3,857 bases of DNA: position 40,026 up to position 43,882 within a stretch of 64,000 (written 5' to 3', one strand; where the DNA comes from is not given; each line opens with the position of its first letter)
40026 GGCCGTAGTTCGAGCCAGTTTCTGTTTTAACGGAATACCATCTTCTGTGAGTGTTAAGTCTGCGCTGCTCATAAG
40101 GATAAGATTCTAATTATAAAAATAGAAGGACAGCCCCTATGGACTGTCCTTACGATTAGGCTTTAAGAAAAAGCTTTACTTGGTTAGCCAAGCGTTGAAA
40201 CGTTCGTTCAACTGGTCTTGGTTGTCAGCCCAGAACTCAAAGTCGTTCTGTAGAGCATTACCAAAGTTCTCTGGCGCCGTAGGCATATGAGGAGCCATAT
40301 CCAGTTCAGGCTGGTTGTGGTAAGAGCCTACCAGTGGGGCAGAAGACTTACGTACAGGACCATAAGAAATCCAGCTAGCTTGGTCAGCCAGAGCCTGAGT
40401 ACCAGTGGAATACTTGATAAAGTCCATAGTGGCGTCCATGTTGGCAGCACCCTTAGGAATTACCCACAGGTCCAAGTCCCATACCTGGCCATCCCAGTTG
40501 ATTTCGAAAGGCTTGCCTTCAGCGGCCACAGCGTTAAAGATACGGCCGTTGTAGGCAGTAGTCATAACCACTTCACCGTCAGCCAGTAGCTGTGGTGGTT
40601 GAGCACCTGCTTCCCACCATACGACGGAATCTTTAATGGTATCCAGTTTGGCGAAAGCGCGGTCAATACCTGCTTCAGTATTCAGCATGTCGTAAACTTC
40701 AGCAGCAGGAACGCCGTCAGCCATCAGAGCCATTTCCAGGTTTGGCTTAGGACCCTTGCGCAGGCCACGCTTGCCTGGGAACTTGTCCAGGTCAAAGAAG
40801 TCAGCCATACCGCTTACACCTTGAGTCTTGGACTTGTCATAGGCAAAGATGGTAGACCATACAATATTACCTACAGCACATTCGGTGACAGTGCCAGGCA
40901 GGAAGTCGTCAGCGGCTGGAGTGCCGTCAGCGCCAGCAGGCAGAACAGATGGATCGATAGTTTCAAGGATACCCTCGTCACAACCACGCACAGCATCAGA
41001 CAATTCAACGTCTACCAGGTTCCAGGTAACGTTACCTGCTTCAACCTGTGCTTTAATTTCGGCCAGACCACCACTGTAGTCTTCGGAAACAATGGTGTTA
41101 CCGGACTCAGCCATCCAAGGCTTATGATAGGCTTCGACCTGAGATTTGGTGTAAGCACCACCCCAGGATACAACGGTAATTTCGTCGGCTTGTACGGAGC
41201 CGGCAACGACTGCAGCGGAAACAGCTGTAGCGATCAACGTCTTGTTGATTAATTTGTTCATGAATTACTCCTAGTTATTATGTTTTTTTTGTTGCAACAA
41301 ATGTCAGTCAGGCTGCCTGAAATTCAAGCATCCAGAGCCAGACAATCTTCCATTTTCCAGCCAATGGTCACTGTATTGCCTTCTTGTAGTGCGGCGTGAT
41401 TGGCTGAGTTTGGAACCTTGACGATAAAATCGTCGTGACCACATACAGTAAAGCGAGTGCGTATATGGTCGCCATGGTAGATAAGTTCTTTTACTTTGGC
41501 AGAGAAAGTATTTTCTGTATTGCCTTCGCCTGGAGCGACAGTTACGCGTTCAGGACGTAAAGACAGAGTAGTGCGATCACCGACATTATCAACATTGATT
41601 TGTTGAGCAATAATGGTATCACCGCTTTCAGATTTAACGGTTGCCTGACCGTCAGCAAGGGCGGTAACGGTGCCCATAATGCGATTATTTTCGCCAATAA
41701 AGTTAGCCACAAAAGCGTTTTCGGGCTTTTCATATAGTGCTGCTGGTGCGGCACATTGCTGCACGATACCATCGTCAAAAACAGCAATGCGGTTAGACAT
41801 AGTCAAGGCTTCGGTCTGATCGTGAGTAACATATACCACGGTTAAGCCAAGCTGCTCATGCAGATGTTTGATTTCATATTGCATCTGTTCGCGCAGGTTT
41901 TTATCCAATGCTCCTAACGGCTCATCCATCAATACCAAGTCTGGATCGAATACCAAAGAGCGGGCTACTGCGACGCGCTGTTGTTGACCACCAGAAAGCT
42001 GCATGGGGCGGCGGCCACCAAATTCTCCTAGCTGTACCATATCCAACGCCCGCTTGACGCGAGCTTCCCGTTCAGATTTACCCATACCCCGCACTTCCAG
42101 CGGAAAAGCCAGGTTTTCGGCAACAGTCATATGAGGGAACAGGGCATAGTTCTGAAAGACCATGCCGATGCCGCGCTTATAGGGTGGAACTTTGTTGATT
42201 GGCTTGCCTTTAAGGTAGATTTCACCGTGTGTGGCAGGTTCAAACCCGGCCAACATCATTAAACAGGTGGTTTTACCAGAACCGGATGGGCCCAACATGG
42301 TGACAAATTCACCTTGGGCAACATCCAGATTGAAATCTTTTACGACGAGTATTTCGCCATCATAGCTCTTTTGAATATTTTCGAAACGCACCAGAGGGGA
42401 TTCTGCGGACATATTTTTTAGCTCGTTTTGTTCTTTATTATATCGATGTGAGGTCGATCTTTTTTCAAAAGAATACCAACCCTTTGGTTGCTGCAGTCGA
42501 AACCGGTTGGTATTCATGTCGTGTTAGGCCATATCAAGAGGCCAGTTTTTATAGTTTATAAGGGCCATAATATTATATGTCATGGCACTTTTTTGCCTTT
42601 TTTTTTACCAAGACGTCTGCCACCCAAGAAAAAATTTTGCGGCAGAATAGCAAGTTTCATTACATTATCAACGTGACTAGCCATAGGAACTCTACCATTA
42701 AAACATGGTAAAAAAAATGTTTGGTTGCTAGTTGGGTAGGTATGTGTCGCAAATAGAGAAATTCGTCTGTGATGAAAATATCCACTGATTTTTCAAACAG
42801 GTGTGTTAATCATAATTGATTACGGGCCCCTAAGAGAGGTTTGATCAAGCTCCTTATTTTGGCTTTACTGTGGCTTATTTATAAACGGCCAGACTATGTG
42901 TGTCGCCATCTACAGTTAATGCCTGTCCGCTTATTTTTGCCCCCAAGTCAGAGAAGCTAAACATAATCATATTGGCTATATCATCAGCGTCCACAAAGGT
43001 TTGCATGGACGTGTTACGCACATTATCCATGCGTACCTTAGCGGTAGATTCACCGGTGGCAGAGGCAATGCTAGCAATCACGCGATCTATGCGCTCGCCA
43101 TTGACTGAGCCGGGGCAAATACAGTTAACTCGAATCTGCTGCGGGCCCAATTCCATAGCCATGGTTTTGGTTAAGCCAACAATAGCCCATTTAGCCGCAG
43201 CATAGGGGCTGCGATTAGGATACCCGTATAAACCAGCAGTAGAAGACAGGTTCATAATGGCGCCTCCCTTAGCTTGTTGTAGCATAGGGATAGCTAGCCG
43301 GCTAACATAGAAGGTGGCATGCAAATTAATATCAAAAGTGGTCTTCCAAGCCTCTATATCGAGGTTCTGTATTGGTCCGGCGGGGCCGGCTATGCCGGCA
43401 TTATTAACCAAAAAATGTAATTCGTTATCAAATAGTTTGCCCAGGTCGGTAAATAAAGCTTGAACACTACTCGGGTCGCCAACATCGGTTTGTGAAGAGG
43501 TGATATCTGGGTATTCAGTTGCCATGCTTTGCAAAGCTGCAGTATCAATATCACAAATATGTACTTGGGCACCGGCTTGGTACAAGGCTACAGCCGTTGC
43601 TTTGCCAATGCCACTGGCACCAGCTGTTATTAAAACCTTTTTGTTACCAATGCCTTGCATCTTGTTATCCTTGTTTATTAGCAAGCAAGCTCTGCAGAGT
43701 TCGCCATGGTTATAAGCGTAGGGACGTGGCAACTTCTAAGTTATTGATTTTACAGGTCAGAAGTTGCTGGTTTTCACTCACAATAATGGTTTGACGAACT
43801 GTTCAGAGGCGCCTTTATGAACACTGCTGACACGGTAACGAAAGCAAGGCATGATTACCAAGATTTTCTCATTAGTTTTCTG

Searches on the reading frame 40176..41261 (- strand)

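Call 5: search_protein_families(library=pfam, proteins=[window:40176-41261:-])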
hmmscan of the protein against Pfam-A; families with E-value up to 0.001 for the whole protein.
window:40176-41261:- (361 aa): 3 families
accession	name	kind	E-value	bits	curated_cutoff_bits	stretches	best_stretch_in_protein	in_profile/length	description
PF13416.11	SBP_bac_8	-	7.2e-47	160.9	27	1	56-328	13-279/279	Bacterial extracellular solute-binding protein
PF01547.30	SBP_bac_1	-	2.7e-07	31.3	26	1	49-290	17-305/307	Bacterial extracellular solute-binding protein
PF18597.7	SH3_19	-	0.00076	19.7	25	0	118-137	11-30/52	Myosin X N-terminal SH3 domain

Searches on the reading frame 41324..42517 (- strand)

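Call 5: search_protein_families(library=pfam, proteins=[window:41324-42517:-])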
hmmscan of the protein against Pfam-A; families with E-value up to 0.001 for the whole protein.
window:41324-42517:- (397 aa): 3 families
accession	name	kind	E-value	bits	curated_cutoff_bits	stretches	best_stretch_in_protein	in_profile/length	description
PF00005.33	ABC_tran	-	4.2e-35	121.7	25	1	60-201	2-136/137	ABC transporter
PF08402.16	TOBE_2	-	5.4e-17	62.1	21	1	318-395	1-76/76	TOBE domain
PF20979.2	Arginosuc_syn_C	-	0.00083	19.4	27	0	218-299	97-182/219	Arginosuccinate synthase C-terminal domain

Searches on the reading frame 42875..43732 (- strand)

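Call 5: search_protein_families(library=pfam, proteins=[window:42875-43732:-])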
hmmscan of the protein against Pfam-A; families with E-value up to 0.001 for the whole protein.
window:42875-43732:- (285 aa): 6 families
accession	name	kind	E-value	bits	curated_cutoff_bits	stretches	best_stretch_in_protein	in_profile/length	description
PF13561.12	adh_short_C2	-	2.8e-53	181.3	27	1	39-276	5-233/236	Enoyl-(Acyl carrier protein) reductase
PF00106.31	adh_short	-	4.5e-51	173.6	26.6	1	31-212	1-184/195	short chain dehydrogenase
PF23441.1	SDR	-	3.1e-13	50.1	27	1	28-221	5-205/258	SDR-like rossmann domain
PF08659.16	KR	-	6.4e-10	39.7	22.6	1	33-185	3-157/180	KR domain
PF08643.16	DUF1776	-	2.1e-06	27.8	25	1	50-208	24-197/294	Fungal family of unknown function (DUF1776)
PF01370.27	Epimerase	-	3e-05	24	20.9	1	33-260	1-225/240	NAD dependent epimerase/dehydratase family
